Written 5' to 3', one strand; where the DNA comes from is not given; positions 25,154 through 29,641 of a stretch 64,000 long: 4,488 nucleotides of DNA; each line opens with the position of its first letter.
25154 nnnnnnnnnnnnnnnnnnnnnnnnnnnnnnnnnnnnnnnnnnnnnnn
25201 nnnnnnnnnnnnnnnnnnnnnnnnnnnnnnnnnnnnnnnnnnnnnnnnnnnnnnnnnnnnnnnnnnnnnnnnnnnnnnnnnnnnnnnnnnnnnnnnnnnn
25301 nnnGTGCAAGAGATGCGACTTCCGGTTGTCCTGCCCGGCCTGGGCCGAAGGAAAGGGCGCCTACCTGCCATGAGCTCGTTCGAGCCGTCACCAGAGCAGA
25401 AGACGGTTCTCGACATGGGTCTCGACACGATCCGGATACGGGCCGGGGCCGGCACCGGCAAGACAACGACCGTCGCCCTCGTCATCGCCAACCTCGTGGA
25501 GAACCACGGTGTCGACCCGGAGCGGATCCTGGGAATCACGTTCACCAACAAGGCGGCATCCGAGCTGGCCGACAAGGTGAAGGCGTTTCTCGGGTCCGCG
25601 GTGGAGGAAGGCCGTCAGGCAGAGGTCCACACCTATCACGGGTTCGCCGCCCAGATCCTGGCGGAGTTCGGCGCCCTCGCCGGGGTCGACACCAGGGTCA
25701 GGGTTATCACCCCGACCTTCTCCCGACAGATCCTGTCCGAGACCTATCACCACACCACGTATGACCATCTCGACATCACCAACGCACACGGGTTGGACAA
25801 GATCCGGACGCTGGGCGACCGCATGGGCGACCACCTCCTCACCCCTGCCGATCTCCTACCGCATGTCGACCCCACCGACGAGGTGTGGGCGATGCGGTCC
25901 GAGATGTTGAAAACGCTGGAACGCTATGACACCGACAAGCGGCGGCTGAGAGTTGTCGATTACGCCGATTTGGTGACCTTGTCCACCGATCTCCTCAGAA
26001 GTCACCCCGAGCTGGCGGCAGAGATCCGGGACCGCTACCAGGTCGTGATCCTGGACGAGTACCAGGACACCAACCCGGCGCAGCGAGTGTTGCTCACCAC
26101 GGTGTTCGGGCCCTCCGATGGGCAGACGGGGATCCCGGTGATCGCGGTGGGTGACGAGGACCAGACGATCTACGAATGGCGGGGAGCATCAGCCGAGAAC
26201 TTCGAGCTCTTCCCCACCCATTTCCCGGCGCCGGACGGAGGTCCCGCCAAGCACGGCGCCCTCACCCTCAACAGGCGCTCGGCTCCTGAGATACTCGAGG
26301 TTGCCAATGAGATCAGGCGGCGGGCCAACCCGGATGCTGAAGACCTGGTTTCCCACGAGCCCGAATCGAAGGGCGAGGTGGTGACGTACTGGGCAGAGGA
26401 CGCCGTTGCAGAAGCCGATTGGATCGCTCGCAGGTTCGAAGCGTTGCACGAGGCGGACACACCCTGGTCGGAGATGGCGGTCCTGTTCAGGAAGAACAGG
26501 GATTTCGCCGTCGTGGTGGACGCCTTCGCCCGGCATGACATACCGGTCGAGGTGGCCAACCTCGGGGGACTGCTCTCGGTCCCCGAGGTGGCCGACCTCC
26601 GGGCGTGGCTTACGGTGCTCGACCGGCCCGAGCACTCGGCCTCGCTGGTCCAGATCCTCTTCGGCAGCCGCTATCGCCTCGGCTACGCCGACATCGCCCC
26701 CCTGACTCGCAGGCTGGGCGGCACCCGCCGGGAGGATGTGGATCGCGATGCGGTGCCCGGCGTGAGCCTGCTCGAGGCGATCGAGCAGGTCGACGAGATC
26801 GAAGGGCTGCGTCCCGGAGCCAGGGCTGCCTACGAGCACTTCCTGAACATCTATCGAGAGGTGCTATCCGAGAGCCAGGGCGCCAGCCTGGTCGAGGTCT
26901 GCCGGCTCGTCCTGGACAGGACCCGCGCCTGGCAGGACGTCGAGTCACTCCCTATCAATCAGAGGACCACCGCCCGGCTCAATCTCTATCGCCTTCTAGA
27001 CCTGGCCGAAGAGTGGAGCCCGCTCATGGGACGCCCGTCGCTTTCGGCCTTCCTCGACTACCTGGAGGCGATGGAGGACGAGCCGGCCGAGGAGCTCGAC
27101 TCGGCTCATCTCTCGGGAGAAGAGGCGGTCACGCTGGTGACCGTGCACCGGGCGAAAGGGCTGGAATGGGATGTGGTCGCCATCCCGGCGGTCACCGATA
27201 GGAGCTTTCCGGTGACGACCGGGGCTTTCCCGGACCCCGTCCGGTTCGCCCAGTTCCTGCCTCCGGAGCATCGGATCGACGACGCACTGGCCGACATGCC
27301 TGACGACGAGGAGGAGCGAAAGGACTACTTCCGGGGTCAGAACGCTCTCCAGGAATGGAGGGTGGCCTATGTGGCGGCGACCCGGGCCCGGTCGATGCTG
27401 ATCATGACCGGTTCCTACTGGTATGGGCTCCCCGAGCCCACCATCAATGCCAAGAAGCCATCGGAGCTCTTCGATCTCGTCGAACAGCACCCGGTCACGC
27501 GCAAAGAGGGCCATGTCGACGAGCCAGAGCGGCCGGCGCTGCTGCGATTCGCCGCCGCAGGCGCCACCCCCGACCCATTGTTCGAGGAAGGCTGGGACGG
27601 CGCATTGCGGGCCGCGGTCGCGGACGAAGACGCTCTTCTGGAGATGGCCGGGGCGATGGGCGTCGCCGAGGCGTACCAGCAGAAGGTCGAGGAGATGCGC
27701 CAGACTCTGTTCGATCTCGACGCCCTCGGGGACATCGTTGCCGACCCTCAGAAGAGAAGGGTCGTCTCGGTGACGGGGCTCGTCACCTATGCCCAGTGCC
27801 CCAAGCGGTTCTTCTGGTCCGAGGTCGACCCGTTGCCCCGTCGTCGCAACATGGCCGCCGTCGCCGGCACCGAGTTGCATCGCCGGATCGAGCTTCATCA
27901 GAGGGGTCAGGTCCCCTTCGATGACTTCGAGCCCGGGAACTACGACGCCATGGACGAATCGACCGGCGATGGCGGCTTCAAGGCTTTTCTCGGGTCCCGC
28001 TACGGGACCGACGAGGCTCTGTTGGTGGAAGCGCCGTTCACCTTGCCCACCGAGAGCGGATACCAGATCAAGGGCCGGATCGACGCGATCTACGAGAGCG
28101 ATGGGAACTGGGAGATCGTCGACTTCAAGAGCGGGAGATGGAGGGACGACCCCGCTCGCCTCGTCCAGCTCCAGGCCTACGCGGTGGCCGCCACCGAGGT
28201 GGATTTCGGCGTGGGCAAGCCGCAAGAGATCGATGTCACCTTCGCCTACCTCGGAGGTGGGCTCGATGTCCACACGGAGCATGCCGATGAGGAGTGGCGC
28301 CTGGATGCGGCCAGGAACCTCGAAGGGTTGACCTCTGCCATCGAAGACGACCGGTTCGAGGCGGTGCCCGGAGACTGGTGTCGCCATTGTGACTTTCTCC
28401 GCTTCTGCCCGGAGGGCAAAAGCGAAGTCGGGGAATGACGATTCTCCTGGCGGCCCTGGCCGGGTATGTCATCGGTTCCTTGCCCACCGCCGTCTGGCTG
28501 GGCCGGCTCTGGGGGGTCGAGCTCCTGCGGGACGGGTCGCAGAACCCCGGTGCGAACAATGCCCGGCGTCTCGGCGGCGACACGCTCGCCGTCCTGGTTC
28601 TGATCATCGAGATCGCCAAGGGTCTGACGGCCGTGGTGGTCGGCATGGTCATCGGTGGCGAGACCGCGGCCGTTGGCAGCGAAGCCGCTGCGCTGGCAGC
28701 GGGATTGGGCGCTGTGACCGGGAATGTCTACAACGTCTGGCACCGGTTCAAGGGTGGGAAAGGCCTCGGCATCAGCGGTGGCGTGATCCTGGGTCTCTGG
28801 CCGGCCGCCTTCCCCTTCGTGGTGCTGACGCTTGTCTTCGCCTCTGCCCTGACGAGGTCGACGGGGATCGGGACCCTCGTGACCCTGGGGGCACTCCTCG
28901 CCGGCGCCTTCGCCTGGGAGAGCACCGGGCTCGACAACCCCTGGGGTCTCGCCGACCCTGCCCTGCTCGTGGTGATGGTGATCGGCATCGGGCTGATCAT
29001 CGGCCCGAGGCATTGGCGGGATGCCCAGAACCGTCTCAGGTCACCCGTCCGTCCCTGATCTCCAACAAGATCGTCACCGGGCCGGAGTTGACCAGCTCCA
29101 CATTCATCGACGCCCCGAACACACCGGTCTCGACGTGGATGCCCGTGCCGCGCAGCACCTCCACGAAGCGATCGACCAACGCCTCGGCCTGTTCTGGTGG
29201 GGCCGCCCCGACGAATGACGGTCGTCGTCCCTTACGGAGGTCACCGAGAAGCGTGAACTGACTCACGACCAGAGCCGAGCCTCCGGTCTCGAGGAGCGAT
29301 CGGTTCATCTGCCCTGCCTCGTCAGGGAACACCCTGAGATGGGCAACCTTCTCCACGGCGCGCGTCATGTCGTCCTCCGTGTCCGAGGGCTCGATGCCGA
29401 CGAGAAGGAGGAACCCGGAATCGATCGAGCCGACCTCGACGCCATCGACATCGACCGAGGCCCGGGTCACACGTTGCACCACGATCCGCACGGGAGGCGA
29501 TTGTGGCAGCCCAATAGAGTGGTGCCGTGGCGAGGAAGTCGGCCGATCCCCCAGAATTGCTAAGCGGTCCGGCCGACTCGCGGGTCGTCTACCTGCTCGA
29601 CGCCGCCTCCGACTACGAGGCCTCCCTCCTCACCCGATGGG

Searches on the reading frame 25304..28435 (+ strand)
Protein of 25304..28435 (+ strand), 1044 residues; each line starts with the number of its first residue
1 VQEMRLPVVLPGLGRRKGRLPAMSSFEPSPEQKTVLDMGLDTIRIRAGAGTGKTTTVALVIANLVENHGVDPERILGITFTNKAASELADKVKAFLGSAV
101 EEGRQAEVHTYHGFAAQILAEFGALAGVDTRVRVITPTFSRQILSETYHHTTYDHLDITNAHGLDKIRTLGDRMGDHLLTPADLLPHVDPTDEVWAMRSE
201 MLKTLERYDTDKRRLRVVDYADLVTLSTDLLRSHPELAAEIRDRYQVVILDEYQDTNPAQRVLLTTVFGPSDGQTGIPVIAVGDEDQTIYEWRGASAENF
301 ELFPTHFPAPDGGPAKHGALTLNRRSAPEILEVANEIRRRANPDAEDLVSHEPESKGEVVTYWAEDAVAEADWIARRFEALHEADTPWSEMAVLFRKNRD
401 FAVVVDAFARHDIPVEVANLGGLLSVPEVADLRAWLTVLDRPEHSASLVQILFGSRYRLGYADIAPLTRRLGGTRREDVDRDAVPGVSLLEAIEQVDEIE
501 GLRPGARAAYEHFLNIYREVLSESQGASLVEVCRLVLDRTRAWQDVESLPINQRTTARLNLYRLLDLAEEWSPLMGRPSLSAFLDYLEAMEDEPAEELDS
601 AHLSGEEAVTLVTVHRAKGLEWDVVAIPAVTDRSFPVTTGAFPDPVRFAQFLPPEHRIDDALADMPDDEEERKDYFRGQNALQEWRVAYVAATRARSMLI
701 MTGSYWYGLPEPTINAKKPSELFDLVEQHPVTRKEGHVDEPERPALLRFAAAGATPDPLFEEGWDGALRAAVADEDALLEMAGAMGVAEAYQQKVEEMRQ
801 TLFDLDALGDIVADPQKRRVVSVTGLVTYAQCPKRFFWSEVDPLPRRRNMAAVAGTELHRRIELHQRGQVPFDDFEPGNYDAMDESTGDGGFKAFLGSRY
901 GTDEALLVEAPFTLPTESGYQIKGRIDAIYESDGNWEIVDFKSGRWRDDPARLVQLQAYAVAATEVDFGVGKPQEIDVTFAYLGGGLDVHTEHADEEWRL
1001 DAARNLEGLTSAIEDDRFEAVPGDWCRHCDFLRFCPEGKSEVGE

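Call 53: search_protein_families(library=ncbifam, proteins=[window:25304-28435:+], max_evalue=1e-10)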
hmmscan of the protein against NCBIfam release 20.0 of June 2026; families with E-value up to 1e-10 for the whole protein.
window:25304-28435:+ (1044 aa): 12 families
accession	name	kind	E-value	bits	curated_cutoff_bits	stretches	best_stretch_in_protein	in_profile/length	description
TIGR01073.1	pcrA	equivalog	1.6e-74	251.6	911.2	1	41-637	18-577/725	DNA helicase PcrA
NF008743.0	PRK11773.1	equivalog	2.1e-56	191.7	965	1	32-638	14-583/720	DNA helicase II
TIGR01074.1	rep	equivalog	3.6e-56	190.7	951.45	1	42-636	16-579/668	DNA helicase Rep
TIGR01075.1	uvrD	equivalog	1.4e-50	172.4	1144.45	1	31-638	8-578/715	DNA helicase II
TIGR00609.1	recB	equivalog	1.4e-44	152.6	696.05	2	383-702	539-811/1175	exodeoxyribonuclease V subunit beta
NF008172.0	PRK10919.1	equivalog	8.3e-39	133.3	1168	1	32-466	7-420/673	DNA helicase Rep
TIGR02785.1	addA_Gpos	equivalog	9.5e-38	129.7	707.65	2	195-337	335-479/1234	helicase-exonuclease AddAB subunit AddA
TIGR02784.1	addA_alphas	equivalog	4.4e-27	94.9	860.75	0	204-339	347-494/1138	double-strand break repair helicase AddA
NF010485.0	PRK13909.1-2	equivalog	2e-26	92.5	650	1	240-418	327-503/909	RecB-like helicase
NF008276.0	PRK11054.1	equivalog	8.9e-19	67.4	543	0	32-120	201-284/684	DNA helicase IV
NF008128.0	PRK10876.1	equivalog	6.8e-18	63.7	1697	1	209-339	340-462/1181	exodeoxyribonuclease V subunit beta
NF010487.0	PRK13909.1-4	equivalog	9.8e-16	57.2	759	0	214-429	294-516/924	RecB-like helicase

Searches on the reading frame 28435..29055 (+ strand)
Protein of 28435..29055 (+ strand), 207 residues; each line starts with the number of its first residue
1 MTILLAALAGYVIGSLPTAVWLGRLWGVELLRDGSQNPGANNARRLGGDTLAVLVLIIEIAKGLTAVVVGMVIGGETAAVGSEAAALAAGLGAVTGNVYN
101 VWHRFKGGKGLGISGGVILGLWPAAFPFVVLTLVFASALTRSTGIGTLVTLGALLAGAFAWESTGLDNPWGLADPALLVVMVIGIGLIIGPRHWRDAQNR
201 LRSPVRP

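Call 53: search_protein_families(library=ncbifam, proteins=[window:28435-29055:+], max_evalue=1e-10)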
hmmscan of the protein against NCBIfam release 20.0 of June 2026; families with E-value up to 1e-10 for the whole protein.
window:28435-29055:+ (207 aa): 4 families
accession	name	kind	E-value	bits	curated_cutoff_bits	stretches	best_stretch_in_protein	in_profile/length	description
TIGR00023.1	TIGR00023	equivalog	3.2e-24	85.8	137.2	1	3-176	5-164/196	glycerol-3-phosphate 1-O-acyltransferase PlsY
NF010990.0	PRK14414.1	equivalog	2.9e-14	53.3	261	1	2-150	6-149/210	glycerol-3-phosphate acyltransferase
NF010993.0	PRK14417.1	equivalog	4.6e-14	52.5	249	1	3-156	5-152/232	membrane protein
NF010992.0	PRK14416.1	equivalog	6.6e-13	49.2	222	1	5-165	1-160/207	membrane protein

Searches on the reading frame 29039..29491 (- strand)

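Call 53: search_protein_families(library=ncbifam, proteins=[window:29039-29491:-], max_evalue=1e-10)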
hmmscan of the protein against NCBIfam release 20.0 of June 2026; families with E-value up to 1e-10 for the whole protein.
window:29039-29491:- (151 aa): 1 family
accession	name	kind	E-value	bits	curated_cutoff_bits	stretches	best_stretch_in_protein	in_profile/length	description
TIGR00256.1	TIGR00256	equivalog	1.6e-50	171.4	101.5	1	1-144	1-144/146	D-aminoacyl-tRNA deacylase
